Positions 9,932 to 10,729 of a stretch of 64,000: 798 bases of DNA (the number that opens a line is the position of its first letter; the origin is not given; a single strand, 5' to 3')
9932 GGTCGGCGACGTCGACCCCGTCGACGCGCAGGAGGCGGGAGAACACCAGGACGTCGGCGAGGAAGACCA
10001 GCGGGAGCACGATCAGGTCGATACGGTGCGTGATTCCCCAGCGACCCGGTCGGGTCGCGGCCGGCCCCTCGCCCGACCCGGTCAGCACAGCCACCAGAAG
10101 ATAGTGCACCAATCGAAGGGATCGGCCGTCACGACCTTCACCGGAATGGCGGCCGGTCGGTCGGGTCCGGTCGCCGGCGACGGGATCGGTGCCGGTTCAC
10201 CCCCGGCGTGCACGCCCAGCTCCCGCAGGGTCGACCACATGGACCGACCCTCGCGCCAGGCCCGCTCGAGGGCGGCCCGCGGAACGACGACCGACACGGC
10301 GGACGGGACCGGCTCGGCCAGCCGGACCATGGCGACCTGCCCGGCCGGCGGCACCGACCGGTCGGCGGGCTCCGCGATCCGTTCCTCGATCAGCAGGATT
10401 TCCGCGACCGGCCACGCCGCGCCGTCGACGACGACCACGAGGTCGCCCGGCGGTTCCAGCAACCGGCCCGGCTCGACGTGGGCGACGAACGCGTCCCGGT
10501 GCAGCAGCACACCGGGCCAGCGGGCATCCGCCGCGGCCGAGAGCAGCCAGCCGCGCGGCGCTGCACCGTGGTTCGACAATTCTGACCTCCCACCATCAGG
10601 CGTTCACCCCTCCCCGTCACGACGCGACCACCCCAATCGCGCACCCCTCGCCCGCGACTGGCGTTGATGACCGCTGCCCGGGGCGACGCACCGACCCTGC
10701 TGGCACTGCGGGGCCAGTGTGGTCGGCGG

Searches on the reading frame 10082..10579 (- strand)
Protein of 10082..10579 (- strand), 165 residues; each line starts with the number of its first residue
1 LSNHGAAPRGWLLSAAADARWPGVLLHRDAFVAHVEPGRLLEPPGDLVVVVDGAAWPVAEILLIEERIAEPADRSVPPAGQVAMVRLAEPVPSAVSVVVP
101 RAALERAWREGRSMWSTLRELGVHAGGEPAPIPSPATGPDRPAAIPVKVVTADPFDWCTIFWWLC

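Call 6: search_protein_families(library=pfam, proteins=[window:10082-10579:-], max_evalue=0.1)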
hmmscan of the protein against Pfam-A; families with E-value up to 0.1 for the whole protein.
window:10082-10579:- (165 aa): 0 families

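Call 7: search_protein_families(library=ncbifam, proteins=[window:10082-10579:-], max_evalue=0.1)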
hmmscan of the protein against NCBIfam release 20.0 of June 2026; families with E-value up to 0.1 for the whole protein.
window:10082-10579:- (165 aa): 0 families

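Call 9: find_homologous_proteins(query=window:10082-10579:-, max_evalue=0.01)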
Query window:10082-10579:- (165 aa): 28 proteins with E <= 0.01 among 827 candidates.
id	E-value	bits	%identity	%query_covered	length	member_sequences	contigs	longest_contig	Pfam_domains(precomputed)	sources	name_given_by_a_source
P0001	3.0e-101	355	99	100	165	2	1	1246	-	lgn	-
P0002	4.1e-78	279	79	100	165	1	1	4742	-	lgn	-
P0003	8.3e-76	272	78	100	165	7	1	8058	-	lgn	-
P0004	4.8e-66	240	72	100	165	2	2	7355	-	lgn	-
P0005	2.6e-57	212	67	100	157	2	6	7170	-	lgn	-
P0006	8.9e-38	148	55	93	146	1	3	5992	-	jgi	jgi:hypothetical protein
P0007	3.4e-37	146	54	100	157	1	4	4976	-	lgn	-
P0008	3.7e-37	146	55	93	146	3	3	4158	-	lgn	-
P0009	2.0e-36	144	53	95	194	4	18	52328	-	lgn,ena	-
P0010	1.0e-35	141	54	95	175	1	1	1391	-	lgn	-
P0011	1.9e-33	134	54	88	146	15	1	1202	-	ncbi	-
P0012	3.1e-32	130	53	92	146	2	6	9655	-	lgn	-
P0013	4.7e-31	126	51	89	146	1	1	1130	-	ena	-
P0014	1.6e-29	121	49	95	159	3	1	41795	-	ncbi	-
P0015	1.9e-26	111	45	100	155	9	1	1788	-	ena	-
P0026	1.2e-7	50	34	88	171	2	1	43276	-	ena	-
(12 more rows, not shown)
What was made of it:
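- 10082..10579 (-): Stand-alone accessory protein, 165 aa. 28 homologues (call 9).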

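Call 19: find_encoding_contigs(protein=P0009, flank=6000, max_places=4)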
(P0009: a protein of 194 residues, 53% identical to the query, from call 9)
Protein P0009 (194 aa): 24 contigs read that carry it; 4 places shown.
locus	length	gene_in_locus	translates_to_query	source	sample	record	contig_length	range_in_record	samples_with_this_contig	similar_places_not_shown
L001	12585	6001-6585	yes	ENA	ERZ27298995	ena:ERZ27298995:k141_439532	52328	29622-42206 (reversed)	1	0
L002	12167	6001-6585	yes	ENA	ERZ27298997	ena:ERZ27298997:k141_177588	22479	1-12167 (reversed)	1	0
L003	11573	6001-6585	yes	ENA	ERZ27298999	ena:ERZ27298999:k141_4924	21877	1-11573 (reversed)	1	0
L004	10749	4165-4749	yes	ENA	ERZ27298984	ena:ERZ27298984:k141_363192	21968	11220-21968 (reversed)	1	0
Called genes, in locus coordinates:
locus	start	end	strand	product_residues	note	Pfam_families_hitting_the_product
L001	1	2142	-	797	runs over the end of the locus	PF02190:LON_substr_bdg, PF00004:AAA, PF07728:AAA_5, PF13401:AAA_22 (faint), PF22667:Lon_lid, PF05362:Lon_C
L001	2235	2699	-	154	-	PF10604:Polyketide_cyc2, PF08327:AHSA1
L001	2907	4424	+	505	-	PF07690:MFS_1, PF00083:Sugar_tr (weak)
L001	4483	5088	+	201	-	PF00174:Oxidored_molyb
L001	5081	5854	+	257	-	PF00970:FAD_binding_6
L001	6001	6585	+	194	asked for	-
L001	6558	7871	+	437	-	PF07730:HisKA_3, PF02518:HATPase_c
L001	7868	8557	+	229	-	PF00072:Response_reg, PF00196:GerE, PF08281:Sigma70_r4_2 (weak)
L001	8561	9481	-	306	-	-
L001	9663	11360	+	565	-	-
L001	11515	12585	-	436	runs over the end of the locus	PF02720:DUF222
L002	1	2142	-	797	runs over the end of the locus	PF02190:LON_substr_bdg, PF00004:AAA, PF07728:AAA_5, PF13401:AAA_22 (faint), PF22667:Lon_lid, PF05362:Lon_C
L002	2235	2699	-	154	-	PF10604:Polyketide_cyc2, PF08327:AHSA1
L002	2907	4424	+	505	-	PF07690:MFS_1, PF00083:Sugar_tr (weak)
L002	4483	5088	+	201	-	PF00174:Oxidored_molyb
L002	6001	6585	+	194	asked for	-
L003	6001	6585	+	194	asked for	-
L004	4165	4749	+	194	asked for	-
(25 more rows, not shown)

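Call 20: find_encoding_contigs(protein=P0026, flank=6000, max_places=2)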
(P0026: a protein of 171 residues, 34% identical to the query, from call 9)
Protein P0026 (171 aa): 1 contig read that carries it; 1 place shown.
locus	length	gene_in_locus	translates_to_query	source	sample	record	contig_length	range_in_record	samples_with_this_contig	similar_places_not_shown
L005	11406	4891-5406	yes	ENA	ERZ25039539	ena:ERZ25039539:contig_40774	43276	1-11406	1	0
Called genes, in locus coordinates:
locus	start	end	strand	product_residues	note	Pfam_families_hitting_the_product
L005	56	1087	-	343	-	PF04932:Wzy_C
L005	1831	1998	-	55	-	-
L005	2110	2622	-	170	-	PF00953:Glycos_transf_4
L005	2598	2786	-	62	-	-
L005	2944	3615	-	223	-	PF17836:PglD_N, PF25087:GMPPB_C (faint)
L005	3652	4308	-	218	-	PF01081:Aldolase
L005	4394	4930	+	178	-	-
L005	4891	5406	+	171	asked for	-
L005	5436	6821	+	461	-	PF23539:DUF7134 (weak), PF07730:HisKA_3, PF02518:HATPase_c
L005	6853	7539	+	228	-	PF00072:Response_reg, PF08281:Sigma70_r4_2, PF00196:GerE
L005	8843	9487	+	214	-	-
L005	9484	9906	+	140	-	-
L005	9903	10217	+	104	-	-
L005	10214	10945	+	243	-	-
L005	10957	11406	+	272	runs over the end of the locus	-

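Call 21: find_encoding_contigs(protein=P0014, flank=6000, max_places=2)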
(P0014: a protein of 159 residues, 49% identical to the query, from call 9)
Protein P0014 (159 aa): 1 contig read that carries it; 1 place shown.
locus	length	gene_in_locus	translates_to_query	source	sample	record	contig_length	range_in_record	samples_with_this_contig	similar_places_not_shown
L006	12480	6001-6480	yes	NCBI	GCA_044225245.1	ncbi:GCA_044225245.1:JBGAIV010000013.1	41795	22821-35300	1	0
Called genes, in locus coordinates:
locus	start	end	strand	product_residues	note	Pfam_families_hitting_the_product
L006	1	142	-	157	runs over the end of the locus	PF02909:TetR_C_1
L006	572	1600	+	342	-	PF08240:ADH_N, PF00107:ADH_zinc_N, PF13602:ADH_zinc_N_2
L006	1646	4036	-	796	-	PF02190:LON_substr_bdg, PF00004:AAA, PF07728:AAA_5, PF22667:Lon_lid, PF05362:Lon_C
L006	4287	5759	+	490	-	PF07690:MFS_1, PF00083:Sugar_tr (weak)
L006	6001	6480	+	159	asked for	-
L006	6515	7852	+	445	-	PF07730:HisKA_3, PF02518:HATPase_c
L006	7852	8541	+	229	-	PF00072:Response_reg, PF00196:GerE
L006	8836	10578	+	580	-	-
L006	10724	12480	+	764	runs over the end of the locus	PF00082:Peptidase_S8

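Call 22: search_protein_representatives(alignment_id=A1)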
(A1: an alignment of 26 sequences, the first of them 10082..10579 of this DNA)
Query: 26 sequences, 158 profile positions. Proteins with E-value up to 0.001 (for the whole library): 35; up to 1e-10: 20; up to 1e-30: 10. The best 35 are listed.
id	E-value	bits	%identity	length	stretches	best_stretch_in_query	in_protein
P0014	4.1e-63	228.5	-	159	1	2-158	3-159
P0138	1.1e-55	204.3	-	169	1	6-158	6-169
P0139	5.2e-42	159.9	-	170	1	2-158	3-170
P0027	1.6e-37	145.3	-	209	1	3-158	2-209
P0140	3.5e-37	144.2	-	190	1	4-157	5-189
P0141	5.4e-35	137.1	-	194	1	8-158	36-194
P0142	3.7e-34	134.4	-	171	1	3-158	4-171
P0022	3.3e-33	131.3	-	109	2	5-68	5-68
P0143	2.7e-32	128.3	-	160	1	4-158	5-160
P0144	5.1e-32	127.4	-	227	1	3-158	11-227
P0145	3.5e-24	102.0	-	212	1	5-158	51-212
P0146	1.1e-23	100.3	-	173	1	8-158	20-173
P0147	1.0e-22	97.2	-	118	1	55-158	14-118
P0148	3.1e-21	92.4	-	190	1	5-158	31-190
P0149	3.5e-19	85.7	-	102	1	58-158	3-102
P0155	5.7e-10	55.8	-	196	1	23-158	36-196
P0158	4.4e-07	46.4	-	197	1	22-131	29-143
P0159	1.1e-06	45.1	-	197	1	7-158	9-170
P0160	1.5e-06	44.7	-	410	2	57-123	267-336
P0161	1.9e-06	44.3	-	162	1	28-132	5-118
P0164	4.5e-05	39.9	-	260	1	8-126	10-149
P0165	5.9e-05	39.5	-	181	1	26-144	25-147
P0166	6.3e-05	39.4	-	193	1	6-158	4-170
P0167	7.1e-05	39.2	-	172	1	2-121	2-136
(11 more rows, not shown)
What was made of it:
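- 10082..10579 (-): 35 representative clusters among 1.84 billion proteins (call 22).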

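Call 40: predict_structure(alignment_id=A1)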
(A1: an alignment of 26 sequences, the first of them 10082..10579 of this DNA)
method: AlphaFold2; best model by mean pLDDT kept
length: 165 residues; sequences in the alignment: 26
mean_pLDDT: 83.1   pTM: 0.82
mean pLDDT of the five models: 83.1, 82.7, 82.2, 79.9, 79.6
residues with pLDDT >= 90: 67; 70-90: 65; 50-70: 30; < 50: 3
segments of 3 or more residues with pLDDT < 50: 1-3
pLDDT, mean of each block of 10 residues (from residue 1): 66 90 94 90 90 92 83 61 95 89 90 88 70 60 83 86 87
secondary structure, 60 per line:
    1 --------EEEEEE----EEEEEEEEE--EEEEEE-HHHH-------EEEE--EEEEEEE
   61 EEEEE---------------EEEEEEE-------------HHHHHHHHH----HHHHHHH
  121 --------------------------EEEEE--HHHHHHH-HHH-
elements in order: E9-14 E19-27 E30-35 H37-40 E48-51 E54-65 E81-87 H101-109 H114-120 E147-151 H154-160
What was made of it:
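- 10082..10579 (-): AF2 pLDDT 83, pTM 0.82 (call 40).
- On PA-clan (chymotrypsin-fold) serine peptidases: There is a single barrel (call 40).
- AF2 models the Trp/Cys helix as packed on the domain at pLDDT about 85 (call 40). The 'leader' is a 150-aa folded domain, and the motif is modelled as an integral helix (call 40).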

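Call 42: fold_search(model_id=the predicted structure, library=pdb)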
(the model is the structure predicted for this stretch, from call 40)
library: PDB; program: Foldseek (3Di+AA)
matches with E <= 10: 800; with E <= 0.001: 0
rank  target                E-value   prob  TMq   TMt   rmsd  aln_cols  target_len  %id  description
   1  4ylq_H                1.3e-03  1.00  0.42  0.29   4.5       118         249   20  Crystal Structure of a FVIIa-Trypsin Chimera (FT) in Complex with Soluble Tissue Factor (released 2015-12-30)
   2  1kdq_A                1.4e-03  1.00  0.39  0.48   4.6       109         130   15  Crystal Structure Analysis of the Mutant S189D Rat Chymotrypsin (released 2003-06-10)
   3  6r2w_H                1.7e-03  1.00  0.38  0.26   4.9       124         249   20  Crystal structure of the super-active FVIIa variant VYT in complex with tissue factor (released 2019-12-11)
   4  8cn9_M                2.1e-03  1.00  0.42  0.29   4.8       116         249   21  Factor VII binding Fab of the bispecific antibody HMB-001 in complex with Factor VII (released 2023-12-27)
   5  5pb6_C                2.4e-03  1.00  0.38  0.27   4.8       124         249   20  Crystal Structure of Factor VIIa in complex with N-[[3-[5-hydroxy-4-(1H-pyrrolo[3,2-c]pyridin-2-yl)pyrazol-1-yl]phenyl (released 2017-06-21)
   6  1fak_H                2.6e-03  1.00  0.42  0.29   4.4       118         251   21  HUMAN TISSUE FACTOR COMPLEXED WITH COAGULATION FACTOR VIIA INHIBITED WITH A BPTI-MUTANT (released 1999-12-03)
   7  2jet_B                2.7e-03  1.00  0.38  0.48   5.4       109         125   16  Crystal structure of a trypsin-like mutant (S189D , A226G) chymotrypsin. (released 2007-09-18)
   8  5pac_B                2.9e-03  1.00  0.39  0.27   4.8       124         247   20  human factor VIIa in complex with 5-hydroxy-N-(4-oxo-3H-quinazolin-6-yl)-1-[3-[(phenylcarbamoylamino)methyl]phenyl]pyr (released 2017-06-21)
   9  4x8u_H                2.9e-03  1.00  0.38  0.26   4.8       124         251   20  FACTOR VIIA IN COMPLEX WITH THE INHIBITOR 5-CHLORO-1H-INDOLE-2-CARBOXYLIC ACID (released 2015-03-25)
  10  1w8b_H                3.1e-03  1.00  0.36  0.26   5.4       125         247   20  Factor7 - 413 complex (released 2005-10-25)
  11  5pae_B                3.2e-03  1.00  0.38  0.27   4.8       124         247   20  Crystal Structure of Factor VIIa in complex with (2S)-2-hydroxy-N-[[3-[5-hydroxy-4-(1H-pyrrolo[3,2-c]pyridin-2-yl)pyra (released 2017-06-21)
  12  3ela_H                3.4e-03  1.00  0.38  0.26   5.1       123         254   20  Crystal structure of active site inhibited coagulation factor VIIA mutant in complex with soluble tissue factor (released 2008-11-04)
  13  4zma_H                3.9e-03  1.00  0.38  0.26   5.2       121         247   21  Crystal Structure of a FVIIa-Trypsin Chimera (ST) in Complex with Soluble Tissue Factor (released 2015-12-30)
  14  2f9n_A                4.1e-03  1.00  0.40  0.28   6.0       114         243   17  Crystal Structure of the Recombinant Human Alpha I Tryptase Mutant K192Q/D216G in Complex with Leupeptin (released 2006-01-31)
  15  5tqf_H                4.4e-03  1.00  0.38  0.26   4.9       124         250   20  Factor VIIa in complex with the inhibitor (11R)-11-[(1-aminoisoquinolin-6-yl)amino]-16-(cyclopropylsulfonyl)-13-methyl (released 2017-02-01)
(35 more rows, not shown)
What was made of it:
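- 10082..10579 (-): Foldseek top hits are all chymotrypsin-fold proteases, E about 1e-3 (call 42).
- All top 50 Foldseek PDB hits for the small protein are chymotrypsin-fold proteases, including isolated N-terminal-barrel chains at TMt 0.44-0.48 (call 42).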

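Call 46: find_encoding_contigs(protein=P0160, flank=5000, max_places=2)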
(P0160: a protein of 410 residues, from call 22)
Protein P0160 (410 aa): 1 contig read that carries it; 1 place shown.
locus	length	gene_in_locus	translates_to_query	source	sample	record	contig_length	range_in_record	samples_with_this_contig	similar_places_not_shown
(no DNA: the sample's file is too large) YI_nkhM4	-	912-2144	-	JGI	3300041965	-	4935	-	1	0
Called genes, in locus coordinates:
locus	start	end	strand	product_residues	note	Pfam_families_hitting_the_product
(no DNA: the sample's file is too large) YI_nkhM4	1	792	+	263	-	?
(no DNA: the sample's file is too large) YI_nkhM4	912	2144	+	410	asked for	-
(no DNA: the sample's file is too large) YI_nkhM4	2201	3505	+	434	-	-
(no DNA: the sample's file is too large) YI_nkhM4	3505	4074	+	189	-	PF00072:Response_reg, PF00196:GerE, PF08281:Sigma70_r4_2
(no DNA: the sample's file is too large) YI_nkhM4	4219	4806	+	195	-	PF04542:Sigma70_r2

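Call 48: find_encoding_contigs(protein=P0159, flank=5000, max_places=2)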
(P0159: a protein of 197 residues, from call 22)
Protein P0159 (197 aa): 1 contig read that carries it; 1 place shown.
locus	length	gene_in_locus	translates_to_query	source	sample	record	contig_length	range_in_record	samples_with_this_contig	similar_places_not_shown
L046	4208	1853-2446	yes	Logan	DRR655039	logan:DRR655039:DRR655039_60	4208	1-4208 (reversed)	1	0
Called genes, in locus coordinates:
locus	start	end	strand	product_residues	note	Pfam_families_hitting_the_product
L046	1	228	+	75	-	?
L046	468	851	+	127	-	-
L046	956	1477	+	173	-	-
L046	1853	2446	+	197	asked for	-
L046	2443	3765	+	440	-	PF23539:DUF7134 (weak), PF07730:HisKA_3, PF02518:HATPase_c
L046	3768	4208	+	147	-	?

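Call 49: find_encoding_contigs(protein=P0158, flank=5000, max_places=2)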
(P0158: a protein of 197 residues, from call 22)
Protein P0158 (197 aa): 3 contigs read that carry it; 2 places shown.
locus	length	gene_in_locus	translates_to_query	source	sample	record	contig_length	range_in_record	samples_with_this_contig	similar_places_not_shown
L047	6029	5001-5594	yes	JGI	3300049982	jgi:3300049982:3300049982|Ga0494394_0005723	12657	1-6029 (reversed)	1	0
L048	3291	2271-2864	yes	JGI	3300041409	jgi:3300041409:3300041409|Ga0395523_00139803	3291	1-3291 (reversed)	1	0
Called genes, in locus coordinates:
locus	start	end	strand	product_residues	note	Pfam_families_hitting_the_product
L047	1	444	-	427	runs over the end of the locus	PF00109:ketoacyl-synt, PF02801:Ketoacyl-synt_C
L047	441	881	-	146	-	PF07883:Cupin_2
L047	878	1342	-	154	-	PF10604:Polyketide_cyc2, PF03364:Polyketide_cyc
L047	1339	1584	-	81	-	PF00550:PP-binding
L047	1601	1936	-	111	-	PF04673:Cyclase_polyket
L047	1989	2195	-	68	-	PF13822:ACC_epsilon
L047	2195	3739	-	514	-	PF01039:Carboxyl_trans, PF03255:ACCA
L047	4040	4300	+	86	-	-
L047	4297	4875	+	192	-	PF04542:Sigma70_r2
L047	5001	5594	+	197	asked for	-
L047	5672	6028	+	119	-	?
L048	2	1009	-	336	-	?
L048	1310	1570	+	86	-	-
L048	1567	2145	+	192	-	PF04542:Sigma70_r2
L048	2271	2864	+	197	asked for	-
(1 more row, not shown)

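Call 52: find_related_loci(query=A1, collection=metagenome_contigs, flank=4000)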
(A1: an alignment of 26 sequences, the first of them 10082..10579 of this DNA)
Query A1 (165 aa) in metagenome_contigs; peptide patterns used: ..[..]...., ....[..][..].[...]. (x = any residue, [..] = any of these).
163 stretches matched a pattern; 22 encode a relative of the query (tblastn E <= 1e-3); 22 distinct loci.
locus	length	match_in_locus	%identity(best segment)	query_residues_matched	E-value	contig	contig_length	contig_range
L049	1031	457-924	55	3-165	2e-48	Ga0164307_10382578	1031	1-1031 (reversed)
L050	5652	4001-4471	50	1-165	7e-39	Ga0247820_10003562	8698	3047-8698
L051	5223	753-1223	50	1-165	7e-39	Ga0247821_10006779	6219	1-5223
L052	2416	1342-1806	46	1-165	1e-31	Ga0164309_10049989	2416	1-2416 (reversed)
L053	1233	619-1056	47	10-165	1e-31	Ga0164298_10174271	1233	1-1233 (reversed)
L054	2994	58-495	46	10-165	8e-31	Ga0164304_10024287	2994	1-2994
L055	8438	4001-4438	46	10-165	1e-28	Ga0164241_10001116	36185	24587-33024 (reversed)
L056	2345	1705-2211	34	2-165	2e-20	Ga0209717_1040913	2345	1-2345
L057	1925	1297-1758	36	10-165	5e-19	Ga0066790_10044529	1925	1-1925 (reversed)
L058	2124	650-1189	35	10-165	1e-15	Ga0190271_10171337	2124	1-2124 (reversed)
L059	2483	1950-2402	32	10-123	5e-14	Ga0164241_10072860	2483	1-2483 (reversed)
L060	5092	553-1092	33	10-165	1e-12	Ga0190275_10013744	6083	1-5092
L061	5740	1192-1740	34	5-164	7e-12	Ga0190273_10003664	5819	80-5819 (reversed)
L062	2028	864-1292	32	21-165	1e-11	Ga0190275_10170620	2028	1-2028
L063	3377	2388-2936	34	5-164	5e-11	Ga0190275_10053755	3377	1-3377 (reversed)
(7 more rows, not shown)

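Call 61: search_protein_families(library=pfam, proteins=[P0155, P0158, P0159, P0160, P0161, P0164, P0165, P0166, P0167, P0145], max_evalue=10)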
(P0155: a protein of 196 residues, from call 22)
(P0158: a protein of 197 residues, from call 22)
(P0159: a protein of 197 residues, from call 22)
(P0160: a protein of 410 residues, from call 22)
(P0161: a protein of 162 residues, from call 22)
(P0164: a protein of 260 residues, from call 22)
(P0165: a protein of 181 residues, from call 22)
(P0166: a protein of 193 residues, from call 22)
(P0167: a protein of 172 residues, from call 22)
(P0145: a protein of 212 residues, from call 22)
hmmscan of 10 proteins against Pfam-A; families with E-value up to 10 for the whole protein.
P0155 (196 aa): 0 families

P0158 (197 aa): 0 families

P0159 (197 aa): 0 families

P0160 (410 aa): 0 families

P0161 (162 aa): 1 family
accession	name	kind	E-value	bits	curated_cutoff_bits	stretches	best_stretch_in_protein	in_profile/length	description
PF13428.12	TPR_14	-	0.057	14.6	23.5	1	79-100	21-42/44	Tetratricopeptide repeat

P0164 (260 aa): 0 families

P0165 (181 aa): 0 families

P0166 (193 aa): 0 families

P0167 (172 aa): 0 families

P0145 (212 aa): 0 families
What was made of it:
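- On LiaF/VraT accessory proteins: No Pfam or NCBIfam hit of any kind for the small protein or for ten diverse relatives (calls 6, 7, 61).
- Tried and rejected: Pfam and NCBIfam scans of the accessory proteins and ten relatives found nothing (calls 6, 7, 61).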

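Call 63: search_solved_structures(query=A4, max_evalue=10)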
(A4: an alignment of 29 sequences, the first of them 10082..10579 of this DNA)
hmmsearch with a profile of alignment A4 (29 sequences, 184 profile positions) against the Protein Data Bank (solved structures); distinct sequences matched with E-value up to 10: 4.
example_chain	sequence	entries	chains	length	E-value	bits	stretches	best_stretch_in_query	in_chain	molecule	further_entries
5i8l_A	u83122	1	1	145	6.8e-05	26.6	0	99-134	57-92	Lysozyme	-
3c1l_A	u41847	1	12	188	0.26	14.9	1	71-120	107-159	Putative antioxidant defense protein Mlr4105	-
8fkz_NL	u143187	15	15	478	0.74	13.4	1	89-151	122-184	Ribosome biogenesis protein NOP53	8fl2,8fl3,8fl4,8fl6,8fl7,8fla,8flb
6dzi_W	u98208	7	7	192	4.6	10.8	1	7-74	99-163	50S ribosomal protein L25 | Large ribosomal subunit protein bL25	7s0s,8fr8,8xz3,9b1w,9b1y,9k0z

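Call 64: search_solved_structures(query=A4, max_evalue=0.01, show_alignments=1)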
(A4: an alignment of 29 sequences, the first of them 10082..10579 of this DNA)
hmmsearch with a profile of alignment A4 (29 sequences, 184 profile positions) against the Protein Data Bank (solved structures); distinct sequences matched with E-value up to 0.01: 1.
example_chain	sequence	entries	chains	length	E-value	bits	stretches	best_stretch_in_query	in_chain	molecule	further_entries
5i8l_A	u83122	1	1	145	6.8e-05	26.6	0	99-134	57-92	Lysozyme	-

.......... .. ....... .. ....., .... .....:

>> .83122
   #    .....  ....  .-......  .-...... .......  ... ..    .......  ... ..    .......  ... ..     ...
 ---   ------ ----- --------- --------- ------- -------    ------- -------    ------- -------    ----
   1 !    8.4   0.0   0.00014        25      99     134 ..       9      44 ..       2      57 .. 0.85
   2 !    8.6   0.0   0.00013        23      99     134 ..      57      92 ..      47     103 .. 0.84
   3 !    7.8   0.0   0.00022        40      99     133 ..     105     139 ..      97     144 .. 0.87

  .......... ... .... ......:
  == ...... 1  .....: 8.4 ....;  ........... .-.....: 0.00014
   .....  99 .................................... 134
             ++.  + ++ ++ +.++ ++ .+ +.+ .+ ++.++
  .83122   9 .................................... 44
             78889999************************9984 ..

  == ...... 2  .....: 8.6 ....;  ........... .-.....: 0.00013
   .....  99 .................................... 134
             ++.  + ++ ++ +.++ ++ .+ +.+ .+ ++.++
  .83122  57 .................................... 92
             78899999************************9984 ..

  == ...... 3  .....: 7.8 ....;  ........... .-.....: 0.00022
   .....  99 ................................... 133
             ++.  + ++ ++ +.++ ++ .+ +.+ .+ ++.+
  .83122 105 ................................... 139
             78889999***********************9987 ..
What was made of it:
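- Tried and rejected: I rejected it as not significant (calls 63, 64).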

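Call 67: find_homologous_proteins(query=A4, max_evalue=0.001)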
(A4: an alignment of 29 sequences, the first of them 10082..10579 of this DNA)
Query A4 (29 sequences) (165 aa, profile of the alignment): 14 proteins with E <= 0.001 among 8000 candidates.
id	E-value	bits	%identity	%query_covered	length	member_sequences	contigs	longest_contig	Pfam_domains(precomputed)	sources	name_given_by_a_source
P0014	1.7e-46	177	49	95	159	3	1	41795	-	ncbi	-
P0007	1.3e-43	168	54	100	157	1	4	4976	-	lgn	-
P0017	2.8e-42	163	46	95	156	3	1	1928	-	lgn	-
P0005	5.9e-40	156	67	100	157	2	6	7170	-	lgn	-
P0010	5.7e-39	152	54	95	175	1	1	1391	-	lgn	-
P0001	3.3e-38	150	99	100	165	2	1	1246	-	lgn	-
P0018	4.2e-37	146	42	95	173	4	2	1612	-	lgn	-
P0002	1.1e-35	142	79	100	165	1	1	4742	-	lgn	-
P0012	2.7e-35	140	53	92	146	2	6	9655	-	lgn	-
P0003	3.1e-35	140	78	100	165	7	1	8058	-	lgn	-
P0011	6.6e-35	139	54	88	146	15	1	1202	-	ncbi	-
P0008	1.4e-34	138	55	93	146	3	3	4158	-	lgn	-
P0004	1.8e-33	135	72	100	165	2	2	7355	-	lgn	-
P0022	2.4e-16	79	39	100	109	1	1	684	-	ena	-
